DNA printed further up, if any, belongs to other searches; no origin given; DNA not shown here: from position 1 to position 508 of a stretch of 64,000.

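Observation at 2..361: Small ORF with 33 Cys and 16 Met in 119 aa: candidate new metallothionein-like metal-storage protein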

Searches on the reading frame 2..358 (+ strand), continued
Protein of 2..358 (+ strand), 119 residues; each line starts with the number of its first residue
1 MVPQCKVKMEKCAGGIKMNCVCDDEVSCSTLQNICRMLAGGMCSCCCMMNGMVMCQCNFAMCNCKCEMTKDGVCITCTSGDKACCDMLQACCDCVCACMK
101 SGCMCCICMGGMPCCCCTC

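Call 50: search_protein_families(library=ncbifam, proteins=[L002:6309-6761:-, L037:10675-11091:+, L057:8664-9086:+, L046:10187-10573:+, L055:9006-9275:-, L070:8984-9358:-, L002:8230-9603:-, L002:7008-8198:-, L006:8162-9532:-, L006:6909-8075:-], max_evalue=0.00001)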
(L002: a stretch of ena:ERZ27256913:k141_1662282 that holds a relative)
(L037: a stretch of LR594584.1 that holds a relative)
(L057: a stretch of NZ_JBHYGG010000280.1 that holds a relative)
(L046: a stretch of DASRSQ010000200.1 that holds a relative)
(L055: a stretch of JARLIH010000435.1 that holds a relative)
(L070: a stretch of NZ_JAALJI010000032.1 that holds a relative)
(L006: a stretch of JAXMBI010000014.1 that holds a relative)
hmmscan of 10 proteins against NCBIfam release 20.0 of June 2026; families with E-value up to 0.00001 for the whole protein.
L002:6309-6761:- (150 aa): 8 families
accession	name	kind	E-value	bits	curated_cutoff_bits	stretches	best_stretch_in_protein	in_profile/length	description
TIGR00738.1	rrf2_super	superfamily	5e-38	130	73.3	1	1-133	1-131/132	Rrf2 family transcriptional regulator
NF047409.1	Cys_reg_CymR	equivalog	2.9e-27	95.5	195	1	1-136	1-127/139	cysteine metabolism transcriptional regulator CymR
TIGR02010.1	IscR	equivalog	4.1e-26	91.4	207.55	1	1-137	1-134/135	Fe-S cluster assembly transcriptional regulator IscR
NF008110.0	PRK10857.1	equivalog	7.9e-21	74.5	275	1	1-138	1-135/164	Fe-S cluster assembly transcriptional regulator IscR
TIGR02944.1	suf_reg_Xantho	equivalog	6e-20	72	110.65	1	2-131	3-129/130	SUF system Fe-S cluster assembly regulator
NF008886.0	PRK11920.1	equivalog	8.1e-18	64.6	193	1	1-135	1-133/153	iron-responsive transcriptional regulator RirA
NF008240.0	PRK11014.1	equivalog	1.4e-14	54.3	182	1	1-137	1-132/141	nitric oxide-sensing transcriptional repressor NsrR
NF041852.1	trans_reg_HypR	equivalog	2e-06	27.9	180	1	17-135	15-135/139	redox-sensitive transcriptional regulator HypR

L037:10675-11091:+ (139 aa): 7 families
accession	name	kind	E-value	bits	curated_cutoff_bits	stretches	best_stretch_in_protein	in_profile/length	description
TIGR00738.1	rrf2_super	superfamily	4.6e-28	97.7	73.3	1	1-133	1-131/132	Rrf2 family transcriptional regulator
NF047409.1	Cys_reg_CymR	equivalog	3e-19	69.5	195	1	1-134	1-125/139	cysteine metabolism transcriptional regulator CymR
TIGR02010.1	IscR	equivalog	1.3e-14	54.2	207.55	1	1-136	1-133/135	Fe-S cluster assembly transcriptional regulator IscR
TIGR02944.1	suf_reg_Xantho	equivalog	7.9e-14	52.2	110.65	1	1-131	2-129/130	SUF system Fe-S cluster assembly regulator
NF008240.0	PRK11014.1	equivalog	7.2e-11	42.3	182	1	1-136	1-132/141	nitric oxide-sensing transcriptional repressor NsrR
NF008886.0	PRK11920.1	equivalog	3e-10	40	193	1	1-137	1-135/153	iron-responsive transcriptional regulator RirA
NF008110.0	PRK10857.1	equivalog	4.5e-10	39.5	275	1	1-138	1-135/164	Fe-S cluster assembly transcriptional regulator IscR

L057:8664-9086:+ (141 aa): 7 families
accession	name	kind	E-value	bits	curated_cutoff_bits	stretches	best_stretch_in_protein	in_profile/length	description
TIGR00738.1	rrf2_super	superfamily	4.2e-29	101.1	73.3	1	1-133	1-131/132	Rrf2 family transcriptional regulator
NF047409.1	Cys_reg_CymR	equivalog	4.9e-20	72.1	195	1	1-136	1-127/139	cysteine metabolism transcriptional regulator CymR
TIGR02010.1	IscR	equivalog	2e-15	56.8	207.55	1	1-136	1-133/135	Fe-S cluster assembly transcriptional regulator IscR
TIGR02944.1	suf_reg_Xantho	equivalog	3.6e-14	53.3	110.65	1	1-131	2-129/130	SUF system Fe-S cluster assembly regulator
NF008886.0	PRK11920.1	equivalog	5.4e-13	48.9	193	1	1-137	1-135/153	iron-responsive transcriptional regulator RirA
NF008240.0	PRK11014.1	equivalog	7.5e-13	48.7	182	1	1-135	1-131/141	nitric oxide-sensing transcriptional repressor NsrR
NF008110.0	PRK10857.1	equivalog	2.9e-12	46.7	275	1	1-138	1-135/164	Fe-S cluster assembly transcriptional regulator IscR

L046:10187-10573:+ (129 aa): 7 families
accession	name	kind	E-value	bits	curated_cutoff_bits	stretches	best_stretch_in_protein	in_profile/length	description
TIGR00738.1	rrf2_super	superfamily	4.2e-26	91.4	73.3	1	1-129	1-127/132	Rrf2 family transcriptional regulator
NF047409.1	Cys_reg_CymR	equivalog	2.6e-18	66.5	195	1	1-94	1-94/139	cysteine metabolism transcriptional regulator CymR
TIGR02010.1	IscR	equivalog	5.1e-13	49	207.55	1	1-129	1-126/135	Fe-S cluster assembly transcriptional regulator IscR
TIGR02944.1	suf_reg_Xantho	equivalog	1.7e-12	47.9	110.65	1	1-126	2-124/130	SUF system Fe-S cluster assembly regulator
NF008240.0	PRK11014.1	equivalog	3.4e-09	36.9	182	1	2-129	2-124/141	nitric oxide-sensing transcriptional repressor NsrR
NF008110.0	PRK10857.1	equivalog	2.3e-08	34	275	1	1-129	1-126/164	Fe-S cluster assembly transcriptional regulator IscR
NF008886.0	PRK11920.1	equivalog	4.4e-08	32.9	193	1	1-94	1-93/153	iron-responsive transcriptional regulator RirA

L055:9006-9275:- (90 aa): 7 families
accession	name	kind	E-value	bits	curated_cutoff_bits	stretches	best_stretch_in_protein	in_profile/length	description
TIGR00738.1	rrf2_super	superfamily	4.6e-25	88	73.3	1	1-88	1-87/132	Rrf2 family transcriptional regulator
NF047409.1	Cys_reg_CymR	equivalog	3e-21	76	195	1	1-87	1-86/139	cysteine metabolism transcriptional regulator CymR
TIGR02010.1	IscR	equivalog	8.2e-19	67.8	207.55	1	1-85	1-84/135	Fe-S cluster assembly transcriptional regulator IscR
NF008110.0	PRK10857.1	equivalog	1.7e-15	57.2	275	1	1-85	1-84/164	Fe-S cluster assembly transcriptional regulator IscR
TIGR02944.1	suf_reg_Xantho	equivalog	1.7e-14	54.3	110.65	1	1-87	2-86/130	SUF system Fe-S cluster assembly regulator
NF008886.0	PRK11920.1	equivalog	1.2e-13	51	193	1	1-83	1-81/153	iron-responsive transcriptional regulator RirA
NF008240.0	PRK11014.1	equivalog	2e-08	34.4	182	1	2-84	2-83/141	nitric oxide-sensing transcriptional repressor NsrR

L070:8984-9358:- (125 aa): 7 families
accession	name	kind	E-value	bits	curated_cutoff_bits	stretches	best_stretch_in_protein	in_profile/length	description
TIGR00738.1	rrf2_super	superfamily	3.3e-29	101.4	73.3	1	1-125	1-130/132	Rrf2 family transcriptional regulator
NF047409.1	Cys_reg_CymR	equivalog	2.1e-25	89.4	195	1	1-125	1-123/139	cysteine metabolism transcriptional regulator CymR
TIGR02010.1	IscR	equivalog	3.8e-16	59.2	207.55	1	1-88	1-87/135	Fe-S cluster assembly transcriptional regulator IscR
NF008110.0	PRK10857.1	equivalog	2.4e-14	53.4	275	1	1-88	1-87/164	Fe-S cluster assembly transcriptional regulator IscR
TIGR02944.1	suf_reg_Xantho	equivalog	2.8e-13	50.4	110.65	1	1-124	2-129/130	SUF system Fe-S cluster assembly regulator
NF008886.0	PRK11920.1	equivalog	9.1e-13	48.2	193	1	1-85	1-83/153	iron-responsive transcriptional regulator RirA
NF008240.0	PRK11014.1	equivalog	1.1e-08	35.3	182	1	1-86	1-85/141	nitric oxide-sensing transcriptional repressor NsrR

L002:8230-9603:- (457 aa): 36 families (the best 25 are shown)
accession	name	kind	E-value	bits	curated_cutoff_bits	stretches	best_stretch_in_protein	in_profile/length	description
TIGR01137.1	cysta_beta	equivalog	3.7e-121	405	510.25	1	5-450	3-456/457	cystathionine beta-synthase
NF007989.0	PRK10717.1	equivalog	1.2e-103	346.7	387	1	5-322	6-328/334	cysteine synthase A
TIGR01136.1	cysKM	subfamily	9.1e-92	307.6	344.15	1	8-309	2-296/299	cysteine synthase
TIGR01139.1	cysK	equivalog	1.3e-88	297.1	350.95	1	9-309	3-295/298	cysteine synthase A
NF053679.1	CysteaSynCapA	equivalog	1.1e-77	261.1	600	1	4-321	7-329/329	cysteate synthase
NF008735.0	PRK11761.1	equivalog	3e-73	246.6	413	1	5-309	4-291/296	cysteine synthase CysM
TIGR03945.1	PLP_SbnA_fam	equivalog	1e-72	244.8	349.95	1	7-316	1-304/304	2,3-diaminopropionate biosynthesis protein SbnA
TIGR01138.1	cysM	equivalog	1.6e-70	237.9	394.2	1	7-309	2-287/290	cysteine synthase B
NF052478.1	CystDsulMYC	equivalog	2.3e-28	99.5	600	1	25-328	35-342/354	L-cysteine desulfhydrase Cds1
NF005292.0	PRK06815.1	equivalog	1.3e-20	73.8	371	1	11-300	19-304/320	threonine/serine dehydratase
NF004170.0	PRK05638.1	equivalog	9.2e-20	70.6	421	1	12-306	65-358/442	threonine synthase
NF006094.0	PRK08246.1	subfamily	1.2e-18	67.6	331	1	7-207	17-201/310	serine/threonine dehydratase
NF004996.0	PRK06381.1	equivalog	1.3e-18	67.1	266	1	13-195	15-190/319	threonine synthase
TIGR01124.1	ilvA_2Cterm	equivalog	7.5e-18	64.4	411.3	1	13-209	17-204/499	threonine ammonia-lyase, biosynthetic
TIGR01127.1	ilvA_1Cterm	equivalog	1.5e-17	63.6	378.75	1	28-305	16-285/380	threonine ammonia-lyase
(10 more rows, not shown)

L002:7008-8198:- (396 aa): 43 families (the best 25 are shown)
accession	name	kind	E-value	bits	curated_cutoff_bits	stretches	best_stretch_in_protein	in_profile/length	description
NF005871.0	PRK07811.1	equivalog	1.6e-155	517.5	513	1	12-392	10-387/389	cystathionine gamma-synthase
NF005810.0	PRK07671.1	equivalog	7.5e-151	502.4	594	1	17-391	5-376/377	bifunctional cystathionine gamma-lyase/homocysteine desulfhydrase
NF004821.0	PRK06176.1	equivalog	9.1e-147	488.8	642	1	15-393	3-378/380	cystathionine gamma-synthase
NF005976.0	PRK08064.1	equivalog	9.7e-126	419.8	627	1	14-395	6-384/390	cystathionine beta-lyase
NF005695.0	PRK07503.1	equivalog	1.4e-121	406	666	1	12-392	7-395/403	methionine gamma-lyase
TIGR02080.1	O_succ_thio_ly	equivalog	6.9e-120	400.2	504.55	1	17-393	6-381/382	cystathionine gamma-synthase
TIGR01328.1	met_gam_lyase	equivalog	6.9e-119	397.2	549.7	1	14-392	3-389/391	methionine gamma-lyase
NF006095.0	PRK08247.1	equivalog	1.9e-113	379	585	1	17-394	8-366/369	methionine biosynthesis PLP-dependent protein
NF004876.0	PRK06234.1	subfamily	2.6e-110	369.2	666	1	12-394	6-398/400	methionine gamma-lyase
NF006450.0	PRK08776.1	equivalog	4.9e-110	368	730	1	15-392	13-389/405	O-succinylhomoserine (thiol)-lyase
NF006003.0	PRK08133.1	equivalog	6.4e-108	361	522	1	11-391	8-394/396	O-succinylhomoserine sulfhydrylase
NF005263.0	PRK06767.1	equivalog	3e-107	359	617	1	15-394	6-386/392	methionine gamma-lyase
TIGR01329.1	cysta_beta_ly_E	equivalog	2.6e-105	352.2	487.5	1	25-392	11-379/383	cystathionine beta-lyase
NF006097.0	PRK08249.1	equivalog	2.3e-104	349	600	1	13-395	9-397/402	cystathionine gamma-synthase family protein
NF005961.0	PRK08045.1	equivalog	5.2e-104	348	690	1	17-393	7-382/386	cystathionine gamma-synthase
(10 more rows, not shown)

L006:8162-9532:- (457 aa): 34 families (the best 25 are shown)
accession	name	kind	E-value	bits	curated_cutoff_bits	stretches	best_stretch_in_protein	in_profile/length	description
TIGR01137.1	cysta_beta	equivalog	2.6e-117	392.3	510.25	1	6-450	4-456/457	cystathionine beta-synthase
NF007989.0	PRK10717.1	equivalog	8.1e-103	344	387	1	5-322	6-328/334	cysteine synthase A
TIGR01136.1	cysKM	subfamily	7.7e-89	298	344.15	1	8-309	2-296/299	cysteine synthase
TIGR01139.1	cysK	equivalog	9.5e-86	287.7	350.95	1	9-309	3-295/298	cysteine synthase A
NF053679.1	CysteaSynCapA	equivalog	1.6e-75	254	600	1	6-321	9-329/329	cysteate synthase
TIGR03945.1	PLP_SbnA_fam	equivalog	7e-70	235.5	349.95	1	8-316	2-304/304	2,3-diaminopropionate biosynthesis protein SbnA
NF008735.0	PRK11761.1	equivalog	8.3e-70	235.4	413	1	7-309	6-291/296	cysteine synthase CysM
TIGR01138.1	cysM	equivalog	1.3e-66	225.1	394.2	1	8-309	3-287/290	cysteine synthase B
NF052478.1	CystDsulMYC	equivalog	9.1e-30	104.1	600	1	27-331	37-345/354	L-cysteine desulfhydrase Cds1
NF006094.0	PRK08246.1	subfamily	3.9e-19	69.2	331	1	9-194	19-191/310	serine/threonine dehydratase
NF005292.0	PRK06815.1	equivalog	5e-19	68.5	371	1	24-219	33-218/320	threonine/serine dehydratase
NF004170.0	PRK05638.1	equivalog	7.4e-17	61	421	1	12-192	65-232/442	threonine synthase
NF006674.0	PRK09224.1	subfamily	1.2e-15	57.3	577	1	28-208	41-211/508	threonine ammonia-lyase IlvA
TIGR01124.1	ilvA_2Cterm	equivalog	2.4e-15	56.1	411.3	1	27-209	32-204/499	threonine ammonia-lyase, biosynthetic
NF004996.0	PRK06381.1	equivalog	4e-15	55.7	266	1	15-194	17-189/319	threonine synthase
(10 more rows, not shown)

L006:6909-8075:- (389 aa): 44 families (the best 25 are shown)
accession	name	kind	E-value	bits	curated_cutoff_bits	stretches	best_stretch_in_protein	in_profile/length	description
NF005871.0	PRK07811.1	equivalog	8.5e-146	485.5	513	1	6-389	7-387/389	cystathionine gamma-synthase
NF004821.0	PRK06176.1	equivalog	1.1e-141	472.1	642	1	13-388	4-376/380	cystathionine gamma-synthase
NF005810.0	PRK07671.1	equivalog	2.2e-140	468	594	1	14-388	5-376/377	bifunctional cystathionine gamma-lyase/homocysteine desulfhydrase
NF005695.0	PRK07503.1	equivalog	6.4e-120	400.5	666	1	8-388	6-394/403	methionine gamma-lyase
NF005976.0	PRK08064.1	equivalog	2e-119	399.1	627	1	12-388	7-380/390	cystathionine beta-lyase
TIGR01328.1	met_gam_lyase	equivalog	9.3e-119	396.8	549.7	1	11-388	3-388/391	methionine gamma-lyase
NF006095.0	PRK08247.1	equivalog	7.6e-115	383.6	585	1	14-388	8-363/369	methionine biosynthesis PLP-dependent protein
TIGR02080.1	O_succ_thio_ly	equivalog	1e-114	383.2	504.55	1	15-389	7-380/382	cystathionine gamma-synthase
NF004876.0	PRK06234.1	subfamily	1.9e-108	363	666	1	8-388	5-395/400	methionine gamma-lyase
NF005263.0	PRK06767.1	equivalog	3.7e-108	362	617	1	12-388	6-383/392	methionine gamma-lyase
NF006003.0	PRK08133.1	equivalog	4.9e-104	348.2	522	1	5-388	5-394/396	O-succinylhomoserine sulfhydrylase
TIGR01329.1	cysta_beta_ly_E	equivalog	1.5e-103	346.4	487.5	1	20-388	9-378/383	cystathionine beta-lyase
NF006450.0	PRK08776.1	equivalog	2.5e-103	345.9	730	1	13-388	14-388/405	O-succinylhomoserine (thiol)-lyase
NF043007.1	CysBLyMetC_Staph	equivalog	3.9e-101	338.7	700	1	30-389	22-373/378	cystathionine beta-lyase MetC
NF005961.0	PRK08045.1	equivalog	5.5e-98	328.1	690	1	16-389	9-381/386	cystathionine gamma-synthase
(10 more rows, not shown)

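Call 57: search_protein_representatives(alignment_id=A2)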
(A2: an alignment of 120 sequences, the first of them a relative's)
Query: 120 sequences, 159 profile positions. Proteins with E-value up to 0.001 (for the whole library): 201; up to 1e-10: 145; up to 1e-30: 30. The best 150 are listed.
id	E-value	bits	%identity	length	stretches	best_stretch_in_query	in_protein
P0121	2.3e-59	215.8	-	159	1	1-159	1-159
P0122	1.5e-57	209.9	-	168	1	1-159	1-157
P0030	4.1e-57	208.5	-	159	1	1-159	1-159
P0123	1.9e-55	203.1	-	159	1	1-159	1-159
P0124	6.3e-52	191.6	-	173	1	1-158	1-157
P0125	1.7e-48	180.5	-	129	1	41-158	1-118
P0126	1.7e-48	180.5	-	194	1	1-158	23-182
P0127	2.3e-46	173.5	-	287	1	8-158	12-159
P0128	5.0e-45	169.2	-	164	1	2-157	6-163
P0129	5.7e-45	169.0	-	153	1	3-158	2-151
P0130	6.9e-42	159.0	-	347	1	6-155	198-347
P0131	2.5e-41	157.2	-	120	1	47-144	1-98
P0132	1.4e-40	154.7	-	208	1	7-157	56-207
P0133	3.4e-40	153.5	-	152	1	3-126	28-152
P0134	4.1e-40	153.2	-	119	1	39-157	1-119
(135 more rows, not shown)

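Call 73: find_encoding_contigs(protein=P0047, flank=10000, max_places=6)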
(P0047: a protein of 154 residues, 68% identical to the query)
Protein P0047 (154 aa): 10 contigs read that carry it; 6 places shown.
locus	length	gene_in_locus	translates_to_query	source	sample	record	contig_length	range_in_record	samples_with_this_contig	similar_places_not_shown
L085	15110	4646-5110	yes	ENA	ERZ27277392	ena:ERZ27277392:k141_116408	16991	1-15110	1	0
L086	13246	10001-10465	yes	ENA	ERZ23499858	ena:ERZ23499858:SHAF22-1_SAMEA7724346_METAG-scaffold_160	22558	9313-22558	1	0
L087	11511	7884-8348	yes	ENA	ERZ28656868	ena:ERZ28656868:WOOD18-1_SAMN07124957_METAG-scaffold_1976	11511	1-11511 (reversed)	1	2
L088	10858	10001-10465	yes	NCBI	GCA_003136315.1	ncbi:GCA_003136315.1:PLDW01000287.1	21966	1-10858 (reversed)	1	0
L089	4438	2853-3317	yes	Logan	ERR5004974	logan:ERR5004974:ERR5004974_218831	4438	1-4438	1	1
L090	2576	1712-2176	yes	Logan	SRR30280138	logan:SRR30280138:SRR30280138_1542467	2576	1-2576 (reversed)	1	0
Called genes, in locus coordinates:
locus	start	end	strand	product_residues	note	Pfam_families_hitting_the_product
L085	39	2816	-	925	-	PF07635:PSCyt1, PF07583:PSCyt2, PF07587:PSD1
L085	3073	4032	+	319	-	PF13546:DDE_5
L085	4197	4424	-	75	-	-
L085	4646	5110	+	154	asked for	-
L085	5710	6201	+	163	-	PF22381:Staph_reg_Sar_Rot (weak), PF01047:MarR, PF12802:MarR_2 (weak)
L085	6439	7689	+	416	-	PF00890:FAD_binding_2 (faint), PF01266:DAO (faint), PF01494:FAD_binding_3, PF04820:Trp_halogenase, PF07992:Pyr_redox_2 (weak), PF12831:FAD_oxidored, PF13450:NAD_binding_8 (weak), PF04820:Trp_halogenase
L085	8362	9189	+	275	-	PF09359:VTC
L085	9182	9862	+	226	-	PF16316:DUF4956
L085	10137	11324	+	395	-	PF08757:CotH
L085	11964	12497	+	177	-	PF04542:Sigma70_r2 (weak), PF08281:Sigma70_r4_2, PF04545:Sigma70_r4 (weak)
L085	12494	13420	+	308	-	-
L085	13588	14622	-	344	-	-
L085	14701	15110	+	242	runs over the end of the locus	PF00227:Proteasome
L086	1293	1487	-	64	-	-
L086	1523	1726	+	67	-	-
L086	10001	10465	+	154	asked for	-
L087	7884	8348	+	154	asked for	-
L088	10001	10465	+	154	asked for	-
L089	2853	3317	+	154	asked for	-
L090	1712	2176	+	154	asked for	-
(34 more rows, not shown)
